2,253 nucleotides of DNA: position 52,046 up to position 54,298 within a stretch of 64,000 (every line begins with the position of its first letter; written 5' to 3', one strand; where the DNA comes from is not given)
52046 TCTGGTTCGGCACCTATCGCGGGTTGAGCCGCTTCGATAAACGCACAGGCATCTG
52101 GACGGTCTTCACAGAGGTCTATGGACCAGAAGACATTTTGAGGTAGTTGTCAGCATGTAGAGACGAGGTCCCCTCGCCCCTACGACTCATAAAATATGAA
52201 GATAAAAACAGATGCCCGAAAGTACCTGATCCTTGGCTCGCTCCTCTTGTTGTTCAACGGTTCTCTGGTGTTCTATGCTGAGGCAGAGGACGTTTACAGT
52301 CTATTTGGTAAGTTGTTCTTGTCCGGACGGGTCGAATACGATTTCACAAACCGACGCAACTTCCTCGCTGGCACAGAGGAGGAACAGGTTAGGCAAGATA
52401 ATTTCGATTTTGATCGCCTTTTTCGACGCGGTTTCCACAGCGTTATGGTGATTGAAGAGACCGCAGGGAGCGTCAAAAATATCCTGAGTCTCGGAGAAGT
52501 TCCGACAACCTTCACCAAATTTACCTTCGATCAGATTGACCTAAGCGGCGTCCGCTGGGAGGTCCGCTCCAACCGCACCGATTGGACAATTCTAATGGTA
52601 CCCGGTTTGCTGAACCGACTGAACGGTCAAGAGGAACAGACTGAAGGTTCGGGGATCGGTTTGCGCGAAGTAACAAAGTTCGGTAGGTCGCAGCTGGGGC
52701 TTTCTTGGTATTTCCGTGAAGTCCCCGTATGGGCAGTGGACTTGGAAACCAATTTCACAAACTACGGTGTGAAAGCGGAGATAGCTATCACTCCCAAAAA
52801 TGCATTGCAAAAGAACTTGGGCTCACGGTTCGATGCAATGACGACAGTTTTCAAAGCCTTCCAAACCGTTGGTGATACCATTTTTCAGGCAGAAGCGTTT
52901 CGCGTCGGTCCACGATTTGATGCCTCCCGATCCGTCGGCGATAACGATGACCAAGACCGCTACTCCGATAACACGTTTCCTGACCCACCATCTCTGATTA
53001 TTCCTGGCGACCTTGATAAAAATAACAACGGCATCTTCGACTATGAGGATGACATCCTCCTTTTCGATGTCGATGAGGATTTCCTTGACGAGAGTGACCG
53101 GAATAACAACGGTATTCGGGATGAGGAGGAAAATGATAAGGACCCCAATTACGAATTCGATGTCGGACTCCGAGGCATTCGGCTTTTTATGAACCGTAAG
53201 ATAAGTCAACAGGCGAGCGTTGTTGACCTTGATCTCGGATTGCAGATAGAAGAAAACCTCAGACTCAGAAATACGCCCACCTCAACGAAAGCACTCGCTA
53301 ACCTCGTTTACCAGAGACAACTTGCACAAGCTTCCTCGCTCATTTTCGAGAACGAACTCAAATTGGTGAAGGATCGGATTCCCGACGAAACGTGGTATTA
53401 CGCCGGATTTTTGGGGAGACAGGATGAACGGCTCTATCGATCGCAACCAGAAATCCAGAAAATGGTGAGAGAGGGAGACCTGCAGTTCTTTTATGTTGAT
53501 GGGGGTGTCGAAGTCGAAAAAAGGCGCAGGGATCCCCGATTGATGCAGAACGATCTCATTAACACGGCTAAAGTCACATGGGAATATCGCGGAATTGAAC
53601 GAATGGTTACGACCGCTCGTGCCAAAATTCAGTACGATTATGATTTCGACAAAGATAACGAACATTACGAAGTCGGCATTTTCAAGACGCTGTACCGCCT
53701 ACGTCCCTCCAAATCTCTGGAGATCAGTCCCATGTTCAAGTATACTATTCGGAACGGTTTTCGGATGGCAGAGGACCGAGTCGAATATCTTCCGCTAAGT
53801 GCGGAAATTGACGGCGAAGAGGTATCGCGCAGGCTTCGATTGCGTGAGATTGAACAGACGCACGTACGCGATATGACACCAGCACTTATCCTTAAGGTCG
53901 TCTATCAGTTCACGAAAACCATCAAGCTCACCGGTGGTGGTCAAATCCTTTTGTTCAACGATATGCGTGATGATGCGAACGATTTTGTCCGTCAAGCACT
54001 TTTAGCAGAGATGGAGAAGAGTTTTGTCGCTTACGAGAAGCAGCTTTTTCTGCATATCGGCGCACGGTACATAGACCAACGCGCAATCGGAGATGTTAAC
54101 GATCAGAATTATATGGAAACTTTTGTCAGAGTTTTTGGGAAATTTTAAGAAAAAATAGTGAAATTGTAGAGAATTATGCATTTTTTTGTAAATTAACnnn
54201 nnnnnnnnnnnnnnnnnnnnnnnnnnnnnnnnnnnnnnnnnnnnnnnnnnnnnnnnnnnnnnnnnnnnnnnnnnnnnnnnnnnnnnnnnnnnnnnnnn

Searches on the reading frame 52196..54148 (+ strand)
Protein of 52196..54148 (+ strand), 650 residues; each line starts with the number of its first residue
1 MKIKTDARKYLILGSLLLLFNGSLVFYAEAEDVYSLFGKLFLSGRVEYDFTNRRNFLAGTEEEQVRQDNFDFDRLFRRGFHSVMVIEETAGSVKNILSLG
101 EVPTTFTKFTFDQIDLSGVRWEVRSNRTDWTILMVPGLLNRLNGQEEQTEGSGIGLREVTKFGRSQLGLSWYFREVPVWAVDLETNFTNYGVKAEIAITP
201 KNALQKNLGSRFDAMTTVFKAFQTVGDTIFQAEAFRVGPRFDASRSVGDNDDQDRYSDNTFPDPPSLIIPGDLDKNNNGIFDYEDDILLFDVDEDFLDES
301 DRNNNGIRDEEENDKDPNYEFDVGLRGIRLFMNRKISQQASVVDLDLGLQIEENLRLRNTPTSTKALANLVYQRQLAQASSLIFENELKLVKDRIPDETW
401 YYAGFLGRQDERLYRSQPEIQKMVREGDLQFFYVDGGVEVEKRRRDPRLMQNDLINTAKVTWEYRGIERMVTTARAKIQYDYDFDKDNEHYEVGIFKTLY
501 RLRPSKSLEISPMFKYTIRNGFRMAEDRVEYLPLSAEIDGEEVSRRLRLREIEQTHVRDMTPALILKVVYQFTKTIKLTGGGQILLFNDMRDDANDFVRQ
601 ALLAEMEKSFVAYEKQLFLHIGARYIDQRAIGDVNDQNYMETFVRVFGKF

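Call 8: search_protein_families(library=pfam, proteins=[window:52196-54148:+], max_evalue=0.001)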
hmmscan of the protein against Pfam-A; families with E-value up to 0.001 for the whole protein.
window:52196-54148:+ (650 aa): 0 families

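Call 10: search_protein_families(library=ncbifam, proteins=[window:52196-54148:+], max_evalue=0.01)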
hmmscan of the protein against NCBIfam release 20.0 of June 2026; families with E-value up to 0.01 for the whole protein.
window:52196-54148:+ (650 aa): 0 families

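Call 64: search_solved_structures(query=window:52196-54148:+, max_evalue=1)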
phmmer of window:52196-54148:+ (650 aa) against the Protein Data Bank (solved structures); distinct sequences matched with E-value up to 1: 1.
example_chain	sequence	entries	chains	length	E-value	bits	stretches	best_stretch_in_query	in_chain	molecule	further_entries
7bqb_A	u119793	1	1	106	0.6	11.6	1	394-445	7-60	NF6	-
